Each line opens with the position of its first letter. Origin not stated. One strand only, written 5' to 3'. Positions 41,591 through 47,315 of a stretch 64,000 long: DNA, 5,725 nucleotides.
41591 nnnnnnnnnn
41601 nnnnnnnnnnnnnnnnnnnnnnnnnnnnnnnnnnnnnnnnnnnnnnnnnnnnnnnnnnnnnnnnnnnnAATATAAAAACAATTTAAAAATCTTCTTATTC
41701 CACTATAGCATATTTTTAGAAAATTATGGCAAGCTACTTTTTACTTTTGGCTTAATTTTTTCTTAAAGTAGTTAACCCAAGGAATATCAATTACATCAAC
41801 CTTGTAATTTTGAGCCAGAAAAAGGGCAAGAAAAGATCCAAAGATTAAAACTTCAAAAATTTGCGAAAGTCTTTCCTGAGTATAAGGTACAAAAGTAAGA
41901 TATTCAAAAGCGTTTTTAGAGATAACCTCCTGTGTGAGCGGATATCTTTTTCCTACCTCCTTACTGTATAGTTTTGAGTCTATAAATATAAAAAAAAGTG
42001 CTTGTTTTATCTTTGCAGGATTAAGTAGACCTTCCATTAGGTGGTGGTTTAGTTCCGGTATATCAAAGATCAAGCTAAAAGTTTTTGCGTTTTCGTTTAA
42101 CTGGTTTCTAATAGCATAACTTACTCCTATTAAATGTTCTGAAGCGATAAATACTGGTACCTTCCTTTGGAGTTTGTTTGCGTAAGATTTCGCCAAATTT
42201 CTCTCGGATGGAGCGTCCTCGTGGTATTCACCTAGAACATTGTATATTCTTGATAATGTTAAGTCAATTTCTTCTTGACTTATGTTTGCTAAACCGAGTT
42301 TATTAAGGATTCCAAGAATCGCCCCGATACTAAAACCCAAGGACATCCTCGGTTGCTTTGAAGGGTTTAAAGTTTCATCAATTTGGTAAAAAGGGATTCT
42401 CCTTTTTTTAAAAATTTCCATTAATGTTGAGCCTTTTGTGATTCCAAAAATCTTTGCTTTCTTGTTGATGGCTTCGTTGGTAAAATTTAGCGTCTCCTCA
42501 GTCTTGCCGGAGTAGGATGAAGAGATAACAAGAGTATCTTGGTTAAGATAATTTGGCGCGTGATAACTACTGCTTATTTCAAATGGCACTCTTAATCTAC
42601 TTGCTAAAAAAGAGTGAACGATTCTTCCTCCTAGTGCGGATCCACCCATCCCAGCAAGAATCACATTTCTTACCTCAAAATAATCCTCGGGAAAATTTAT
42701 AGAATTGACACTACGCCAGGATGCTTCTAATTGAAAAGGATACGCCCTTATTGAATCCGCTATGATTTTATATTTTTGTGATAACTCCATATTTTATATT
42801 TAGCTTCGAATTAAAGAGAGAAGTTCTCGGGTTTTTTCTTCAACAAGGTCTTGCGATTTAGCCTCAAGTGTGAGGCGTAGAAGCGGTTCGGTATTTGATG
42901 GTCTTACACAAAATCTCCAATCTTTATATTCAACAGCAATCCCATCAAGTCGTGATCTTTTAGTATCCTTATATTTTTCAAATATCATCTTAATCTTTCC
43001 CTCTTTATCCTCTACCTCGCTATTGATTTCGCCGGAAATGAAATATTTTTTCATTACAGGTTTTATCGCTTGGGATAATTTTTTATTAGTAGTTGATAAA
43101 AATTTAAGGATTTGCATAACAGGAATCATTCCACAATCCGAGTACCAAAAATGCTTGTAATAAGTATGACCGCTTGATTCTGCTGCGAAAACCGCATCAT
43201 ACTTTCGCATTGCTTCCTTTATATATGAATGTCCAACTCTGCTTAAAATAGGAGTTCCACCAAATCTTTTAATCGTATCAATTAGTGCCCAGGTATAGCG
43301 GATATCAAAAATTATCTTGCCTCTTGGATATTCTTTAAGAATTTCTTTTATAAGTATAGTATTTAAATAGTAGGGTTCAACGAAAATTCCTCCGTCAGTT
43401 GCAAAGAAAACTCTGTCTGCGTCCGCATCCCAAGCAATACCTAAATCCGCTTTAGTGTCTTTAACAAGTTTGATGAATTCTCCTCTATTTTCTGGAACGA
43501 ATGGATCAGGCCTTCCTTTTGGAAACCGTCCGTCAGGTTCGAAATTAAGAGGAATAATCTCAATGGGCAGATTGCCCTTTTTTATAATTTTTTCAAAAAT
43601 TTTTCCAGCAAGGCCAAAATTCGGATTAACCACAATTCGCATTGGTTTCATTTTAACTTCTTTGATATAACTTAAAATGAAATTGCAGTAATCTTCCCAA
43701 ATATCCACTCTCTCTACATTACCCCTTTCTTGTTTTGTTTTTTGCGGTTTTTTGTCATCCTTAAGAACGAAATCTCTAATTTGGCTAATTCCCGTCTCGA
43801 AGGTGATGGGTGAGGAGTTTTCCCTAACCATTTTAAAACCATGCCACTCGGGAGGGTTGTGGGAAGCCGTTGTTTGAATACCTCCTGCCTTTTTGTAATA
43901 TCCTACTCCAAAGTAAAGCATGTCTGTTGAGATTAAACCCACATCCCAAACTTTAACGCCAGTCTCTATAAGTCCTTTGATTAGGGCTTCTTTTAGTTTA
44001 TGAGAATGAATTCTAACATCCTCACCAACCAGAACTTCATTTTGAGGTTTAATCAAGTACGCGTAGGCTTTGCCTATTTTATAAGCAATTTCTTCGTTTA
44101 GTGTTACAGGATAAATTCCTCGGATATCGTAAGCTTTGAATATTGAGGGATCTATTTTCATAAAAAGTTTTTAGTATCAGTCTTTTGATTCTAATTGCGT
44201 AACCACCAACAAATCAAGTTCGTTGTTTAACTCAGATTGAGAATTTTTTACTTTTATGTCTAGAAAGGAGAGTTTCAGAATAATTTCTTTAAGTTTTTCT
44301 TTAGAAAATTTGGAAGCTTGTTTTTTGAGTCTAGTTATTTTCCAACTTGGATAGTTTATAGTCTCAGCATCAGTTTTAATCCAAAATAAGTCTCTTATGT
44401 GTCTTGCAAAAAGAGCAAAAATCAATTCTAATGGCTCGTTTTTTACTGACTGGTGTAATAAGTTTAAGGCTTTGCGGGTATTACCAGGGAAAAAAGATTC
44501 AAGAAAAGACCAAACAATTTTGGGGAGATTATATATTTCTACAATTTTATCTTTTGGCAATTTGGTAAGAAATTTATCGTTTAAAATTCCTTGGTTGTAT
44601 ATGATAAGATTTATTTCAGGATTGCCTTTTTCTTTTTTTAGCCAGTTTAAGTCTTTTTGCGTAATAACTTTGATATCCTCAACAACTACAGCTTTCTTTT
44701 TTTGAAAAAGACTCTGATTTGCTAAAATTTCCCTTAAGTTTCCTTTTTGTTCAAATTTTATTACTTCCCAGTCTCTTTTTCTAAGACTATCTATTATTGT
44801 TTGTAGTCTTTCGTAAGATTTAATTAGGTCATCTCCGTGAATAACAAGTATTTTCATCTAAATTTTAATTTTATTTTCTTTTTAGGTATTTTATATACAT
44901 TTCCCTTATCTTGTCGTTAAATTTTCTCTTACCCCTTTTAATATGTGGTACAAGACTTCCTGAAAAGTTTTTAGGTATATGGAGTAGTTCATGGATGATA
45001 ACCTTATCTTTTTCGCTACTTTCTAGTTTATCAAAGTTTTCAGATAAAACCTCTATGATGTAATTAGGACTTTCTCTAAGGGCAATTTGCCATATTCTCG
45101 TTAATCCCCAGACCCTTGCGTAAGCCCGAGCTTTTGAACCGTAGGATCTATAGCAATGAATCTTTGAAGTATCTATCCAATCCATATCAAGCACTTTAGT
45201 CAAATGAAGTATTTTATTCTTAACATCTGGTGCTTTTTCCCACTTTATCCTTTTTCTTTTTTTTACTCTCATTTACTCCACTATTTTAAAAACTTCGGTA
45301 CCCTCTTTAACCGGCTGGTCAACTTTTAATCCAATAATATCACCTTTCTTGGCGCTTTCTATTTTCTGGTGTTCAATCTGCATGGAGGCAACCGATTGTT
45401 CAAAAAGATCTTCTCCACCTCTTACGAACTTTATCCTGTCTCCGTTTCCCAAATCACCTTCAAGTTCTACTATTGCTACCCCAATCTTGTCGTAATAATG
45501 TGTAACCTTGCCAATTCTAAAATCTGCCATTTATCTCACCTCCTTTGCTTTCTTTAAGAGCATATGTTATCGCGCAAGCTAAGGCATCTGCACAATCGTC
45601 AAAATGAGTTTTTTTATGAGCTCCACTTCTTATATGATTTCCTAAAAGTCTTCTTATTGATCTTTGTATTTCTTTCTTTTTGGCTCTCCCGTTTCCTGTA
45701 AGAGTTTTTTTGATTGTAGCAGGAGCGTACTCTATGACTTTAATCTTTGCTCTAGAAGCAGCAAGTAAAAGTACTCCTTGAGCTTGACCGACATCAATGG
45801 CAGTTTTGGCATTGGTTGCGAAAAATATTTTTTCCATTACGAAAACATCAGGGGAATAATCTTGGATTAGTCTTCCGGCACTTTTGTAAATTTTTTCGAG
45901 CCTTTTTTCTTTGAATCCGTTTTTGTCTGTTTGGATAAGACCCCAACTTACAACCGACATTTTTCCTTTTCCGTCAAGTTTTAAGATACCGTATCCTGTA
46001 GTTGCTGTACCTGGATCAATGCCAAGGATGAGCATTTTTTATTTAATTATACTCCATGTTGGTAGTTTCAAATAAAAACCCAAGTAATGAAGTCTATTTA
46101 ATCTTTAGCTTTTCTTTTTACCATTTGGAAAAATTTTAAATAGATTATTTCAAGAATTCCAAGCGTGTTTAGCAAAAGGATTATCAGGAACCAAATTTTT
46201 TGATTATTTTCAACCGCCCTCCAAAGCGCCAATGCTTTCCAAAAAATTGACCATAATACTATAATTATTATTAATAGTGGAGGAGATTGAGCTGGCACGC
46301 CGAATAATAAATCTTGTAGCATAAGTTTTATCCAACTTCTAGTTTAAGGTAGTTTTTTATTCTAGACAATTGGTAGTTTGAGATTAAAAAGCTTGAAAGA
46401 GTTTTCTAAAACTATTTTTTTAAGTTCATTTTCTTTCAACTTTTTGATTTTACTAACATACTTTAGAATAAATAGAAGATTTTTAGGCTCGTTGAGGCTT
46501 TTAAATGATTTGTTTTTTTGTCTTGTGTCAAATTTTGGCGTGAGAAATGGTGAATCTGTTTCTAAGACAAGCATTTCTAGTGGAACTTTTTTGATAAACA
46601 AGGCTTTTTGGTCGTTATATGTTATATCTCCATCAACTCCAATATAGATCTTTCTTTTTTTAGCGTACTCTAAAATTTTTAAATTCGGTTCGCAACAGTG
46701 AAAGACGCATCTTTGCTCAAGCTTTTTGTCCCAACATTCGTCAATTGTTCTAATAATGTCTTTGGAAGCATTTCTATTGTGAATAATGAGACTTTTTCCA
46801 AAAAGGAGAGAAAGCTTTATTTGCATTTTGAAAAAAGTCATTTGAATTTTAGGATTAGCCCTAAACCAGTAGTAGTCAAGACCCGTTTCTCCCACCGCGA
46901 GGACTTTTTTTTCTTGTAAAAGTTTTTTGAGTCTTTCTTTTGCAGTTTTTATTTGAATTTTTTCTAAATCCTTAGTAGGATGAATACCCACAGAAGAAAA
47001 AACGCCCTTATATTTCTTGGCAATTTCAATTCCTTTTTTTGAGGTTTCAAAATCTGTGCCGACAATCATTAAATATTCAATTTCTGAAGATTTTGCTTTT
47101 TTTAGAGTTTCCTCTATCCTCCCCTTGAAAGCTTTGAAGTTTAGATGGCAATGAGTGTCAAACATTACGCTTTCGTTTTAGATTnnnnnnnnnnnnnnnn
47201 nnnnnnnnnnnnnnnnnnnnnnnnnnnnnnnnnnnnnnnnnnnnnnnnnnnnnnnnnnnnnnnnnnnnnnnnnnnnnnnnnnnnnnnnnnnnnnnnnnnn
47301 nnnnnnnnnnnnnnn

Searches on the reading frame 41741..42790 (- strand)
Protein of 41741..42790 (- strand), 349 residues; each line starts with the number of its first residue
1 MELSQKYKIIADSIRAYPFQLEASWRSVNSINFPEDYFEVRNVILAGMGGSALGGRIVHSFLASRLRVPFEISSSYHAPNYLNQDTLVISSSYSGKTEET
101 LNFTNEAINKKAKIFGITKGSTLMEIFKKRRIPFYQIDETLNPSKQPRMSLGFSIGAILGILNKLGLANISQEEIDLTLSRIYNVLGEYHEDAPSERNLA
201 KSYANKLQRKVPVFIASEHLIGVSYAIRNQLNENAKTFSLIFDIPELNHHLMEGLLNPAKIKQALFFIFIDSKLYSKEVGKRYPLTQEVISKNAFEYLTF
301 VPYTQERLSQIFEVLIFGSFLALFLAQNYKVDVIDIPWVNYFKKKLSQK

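Call 78: search_protein_families(library=pfam, proteins=[window:41741-42790:-], max_evalue=0.0001)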
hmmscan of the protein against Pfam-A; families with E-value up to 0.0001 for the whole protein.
window:41741-42790:- (349 aa): 1 family
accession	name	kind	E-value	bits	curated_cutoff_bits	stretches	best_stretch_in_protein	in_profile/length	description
PF10432.14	bact-PGI_C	-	3e-26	92.6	24.5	1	197-346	2-151/151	Bacterial phospho-glucose isomerase C-terminal SIS domain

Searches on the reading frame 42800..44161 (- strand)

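Call 78: search_protein_families(library=pfam, proteins=[window:42800-44161:-], max_evalue=0.0001)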
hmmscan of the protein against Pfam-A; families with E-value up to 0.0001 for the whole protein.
window:42800-44161:- (453 aa): 4 families
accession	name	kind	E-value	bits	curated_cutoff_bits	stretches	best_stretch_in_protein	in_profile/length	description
PF02878.22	PGM_PMM_I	-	5.9e-34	117.1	22.5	1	7-136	3-135/138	Phosphoglucomutase/phosphomannomutase, alpha/beta/alpha domain I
PF02879.22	PGM_PMM_II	-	4.6e-21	75.7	29.3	1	156-257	1-102/103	Phosphoglucomutase/phosphomannomutase, alpha/beta/alpha domain II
PF02880.22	PGM_PMM_III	-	2.4e-20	73.2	20.7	1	265-373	4-115/115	Phosphoglucomutase/phosphomannomutase, alpha/beta/alpha domain III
PF00408.26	PGM_PMM_IV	-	1.2e-10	41.8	23.1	1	378-442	1-60/68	Phosphoglucomutase/phosphomannomutase, C-terminal domain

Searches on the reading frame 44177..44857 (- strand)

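Call 78: search_protein_families(library=pfam, proteins=[window:44177-44857:-], max_evalue=0.0001)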
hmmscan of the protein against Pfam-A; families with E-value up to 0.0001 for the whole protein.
window:44177-44857:- (226 aa): 1 family
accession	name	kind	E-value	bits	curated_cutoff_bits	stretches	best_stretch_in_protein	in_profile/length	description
PF21694.2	DNA_pol3_delta_C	-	7.7e-08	32.8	27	1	116-219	5-119/121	DNA polymerase III delta subunit, C-terminal domain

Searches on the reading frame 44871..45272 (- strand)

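Call 78: search_protein_families(library=pfam, proteins=[window:44871-45272:-], max_evalue=0.0001)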
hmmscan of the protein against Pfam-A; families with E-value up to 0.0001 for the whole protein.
window:44871-45272:- (133 aa): 1 family
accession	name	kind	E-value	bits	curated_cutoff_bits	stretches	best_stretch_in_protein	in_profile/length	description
PF18894.6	PhageMetallopep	-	1.5e-20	74.1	23.7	1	10-110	2-110/134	Putative phage metallopeptidase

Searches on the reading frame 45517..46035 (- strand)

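Call 78: search_protein_families(library=pfam, proteins=[window:45517-46035:-], max_evalue=0.0001)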
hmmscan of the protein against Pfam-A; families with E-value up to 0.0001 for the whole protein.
window:45517-46035:- (172 aa): 2 families
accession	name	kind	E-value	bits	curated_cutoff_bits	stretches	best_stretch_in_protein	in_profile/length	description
PF02075.23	RuvC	-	2.3e-39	135.1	22.2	1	3-157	1-147/148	Crossover junction endodeoxyribonuclease RuvC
PF04848.19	Pox_A22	-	1.4e-05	25.7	22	1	1-161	1-142/143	Poxvirus A22 protein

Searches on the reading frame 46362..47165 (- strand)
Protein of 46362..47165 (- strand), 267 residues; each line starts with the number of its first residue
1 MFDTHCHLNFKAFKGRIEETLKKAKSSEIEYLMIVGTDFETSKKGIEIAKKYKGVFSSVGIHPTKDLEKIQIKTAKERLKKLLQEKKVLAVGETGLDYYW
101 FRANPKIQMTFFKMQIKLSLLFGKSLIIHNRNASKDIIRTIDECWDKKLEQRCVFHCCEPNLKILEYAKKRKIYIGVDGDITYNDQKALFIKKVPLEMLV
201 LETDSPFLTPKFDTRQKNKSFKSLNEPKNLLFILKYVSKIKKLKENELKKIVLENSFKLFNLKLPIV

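Call 78: search_protein_families(library=pfam, proteins=[window:46362-47165:-], max_evalue=0.0001)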
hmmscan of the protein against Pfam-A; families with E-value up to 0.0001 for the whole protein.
window:46362-47165:- (267 aa): 1 family
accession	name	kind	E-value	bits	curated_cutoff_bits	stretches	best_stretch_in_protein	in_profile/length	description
PF01026.27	TatD_DNase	-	1e-60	205.7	27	1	2-261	1-253/253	TatD related DNase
